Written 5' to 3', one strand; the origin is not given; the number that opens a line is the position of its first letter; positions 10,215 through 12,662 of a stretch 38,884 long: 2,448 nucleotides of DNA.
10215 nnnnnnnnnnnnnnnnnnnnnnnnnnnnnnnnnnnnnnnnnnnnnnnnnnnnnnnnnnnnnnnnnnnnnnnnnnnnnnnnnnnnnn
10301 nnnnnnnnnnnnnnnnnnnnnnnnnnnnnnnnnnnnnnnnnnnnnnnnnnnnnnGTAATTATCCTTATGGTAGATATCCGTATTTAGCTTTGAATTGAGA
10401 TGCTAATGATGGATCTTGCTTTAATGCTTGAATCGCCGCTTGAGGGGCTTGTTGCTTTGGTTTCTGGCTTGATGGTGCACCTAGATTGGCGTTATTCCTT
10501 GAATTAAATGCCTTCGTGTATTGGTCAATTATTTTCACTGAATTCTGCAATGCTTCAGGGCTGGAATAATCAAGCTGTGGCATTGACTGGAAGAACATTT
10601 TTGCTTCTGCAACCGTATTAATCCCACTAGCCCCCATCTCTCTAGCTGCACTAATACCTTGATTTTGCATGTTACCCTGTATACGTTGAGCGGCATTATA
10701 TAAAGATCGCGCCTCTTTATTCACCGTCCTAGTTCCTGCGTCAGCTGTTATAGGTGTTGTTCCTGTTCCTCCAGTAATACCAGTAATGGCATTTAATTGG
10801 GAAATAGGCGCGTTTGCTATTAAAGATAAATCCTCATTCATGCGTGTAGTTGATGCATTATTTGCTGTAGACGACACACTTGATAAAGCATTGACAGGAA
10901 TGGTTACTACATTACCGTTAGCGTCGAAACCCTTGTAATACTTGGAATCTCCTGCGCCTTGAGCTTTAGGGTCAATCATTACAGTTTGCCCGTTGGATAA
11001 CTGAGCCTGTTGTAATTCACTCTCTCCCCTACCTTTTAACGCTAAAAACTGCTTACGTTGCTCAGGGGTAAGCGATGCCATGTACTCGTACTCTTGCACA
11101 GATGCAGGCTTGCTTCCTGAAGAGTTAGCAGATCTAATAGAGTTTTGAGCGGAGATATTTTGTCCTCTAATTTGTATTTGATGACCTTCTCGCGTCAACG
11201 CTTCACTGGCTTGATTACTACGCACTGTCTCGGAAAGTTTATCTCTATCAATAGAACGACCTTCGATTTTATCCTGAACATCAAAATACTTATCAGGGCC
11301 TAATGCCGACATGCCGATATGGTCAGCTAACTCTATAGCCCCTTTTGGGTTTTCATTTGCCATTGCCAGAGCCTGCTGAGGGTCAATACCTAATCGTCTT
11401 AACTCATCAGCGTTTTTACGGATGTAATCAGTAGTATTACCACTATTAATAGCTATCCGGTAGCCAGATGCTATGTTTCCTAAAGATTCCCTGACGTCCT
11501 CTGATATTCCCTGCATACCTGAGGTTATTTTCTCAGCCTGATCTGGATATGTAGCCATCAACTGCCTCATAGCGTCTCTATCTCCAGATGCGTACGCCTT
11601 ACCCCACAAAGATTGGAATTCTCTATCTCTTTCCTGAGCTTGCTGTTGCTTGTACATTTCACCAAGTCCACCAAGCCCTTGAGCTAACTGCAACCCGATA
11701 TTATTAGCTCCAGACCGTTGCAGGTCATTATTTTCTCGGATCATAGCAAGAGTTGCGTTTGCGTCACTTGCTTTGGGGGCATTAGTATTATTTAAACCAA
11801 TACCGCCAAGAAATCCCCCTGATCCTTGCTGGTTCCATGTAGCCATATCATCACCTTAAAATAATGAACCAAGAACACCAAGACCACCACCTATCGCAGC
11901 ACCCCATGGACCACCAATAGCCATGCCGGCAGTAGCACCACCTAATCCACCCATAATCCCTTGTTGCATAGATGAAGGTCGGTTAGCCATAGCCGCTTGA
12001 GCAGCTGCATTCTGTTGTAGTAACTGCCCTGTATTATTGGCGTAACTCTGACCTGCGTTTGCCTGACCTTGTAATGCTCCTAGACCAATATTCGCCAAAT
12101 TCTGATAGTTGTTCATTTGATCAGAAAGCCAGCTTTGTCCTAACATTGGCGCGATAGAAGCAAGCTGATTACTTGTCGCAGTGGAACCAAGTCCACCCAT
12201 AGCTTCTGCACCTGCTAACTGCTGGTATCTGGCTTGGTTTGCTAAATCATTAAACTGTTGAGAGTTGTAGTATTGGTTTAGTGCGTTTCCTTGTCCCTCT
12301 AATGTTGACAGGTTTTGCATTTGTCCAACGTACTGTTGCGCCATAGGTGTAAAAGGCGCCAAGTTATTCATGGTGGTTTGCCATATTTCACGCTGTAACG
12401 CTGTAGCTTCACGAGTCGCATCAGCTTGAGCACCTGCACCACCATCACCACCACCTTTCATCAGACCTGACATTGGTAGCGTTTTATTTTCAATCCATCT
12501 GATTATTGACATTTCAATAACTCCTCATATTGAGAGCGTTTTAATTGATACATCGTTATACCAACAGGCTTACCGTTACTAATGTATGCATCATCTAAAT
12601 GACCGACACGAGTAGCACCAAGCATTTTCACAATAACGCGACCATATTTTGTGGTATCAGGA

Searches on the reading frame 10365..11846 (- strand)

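Call 8: search_protein_families(library=phrogs, proteins=[window:10365-11846:-], max_evalue=0.001)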
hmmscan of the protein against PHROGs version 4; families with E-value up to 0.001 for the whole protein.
window:10365-11846:- (493 aa): 4 families
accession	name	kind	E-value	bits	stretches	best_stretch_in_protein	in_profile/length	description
phrog_917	-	other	9.3e-128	428.4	1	1-484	1-466/509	released from the phage upon host infection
phrog_2534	-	other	5.3e-83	280.5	1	1-491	1-435/435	released from the phage upon host infection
phrog_28221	-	unknown function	1.8e-63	215.8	1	1-215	1-217/378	-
phrog_36260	-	tail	1.1e-28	100.2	1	393-467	1-75/96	tail fiber protein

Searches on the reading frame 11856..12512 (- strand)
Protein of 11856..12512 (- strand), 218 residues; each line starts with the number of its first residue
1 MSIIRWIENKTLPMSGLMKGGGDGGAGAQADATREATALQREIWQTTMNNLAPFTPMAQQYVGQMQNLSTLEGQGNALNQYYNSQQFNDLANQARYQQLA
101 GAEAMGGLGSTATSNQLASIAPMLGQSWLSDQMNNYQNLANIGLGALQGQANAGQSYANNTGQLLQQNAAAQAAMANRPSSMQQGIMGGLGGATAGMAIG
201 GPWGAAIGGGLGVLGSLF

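Call 8: search_protein_families(library=phrogs, proteins=[window:11856-12512:-], max_evalue=0.001)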
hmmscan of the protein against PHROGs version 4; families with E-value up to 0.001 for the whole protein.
window:11856-12512:- (218 aa): 1 family
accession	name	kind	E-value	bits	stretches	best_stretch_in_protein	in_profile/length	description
phrog_598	-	DNA, RNA and nucleotide metabolism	4.4e-75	253.4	1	13-217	18-232/240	DNA ejection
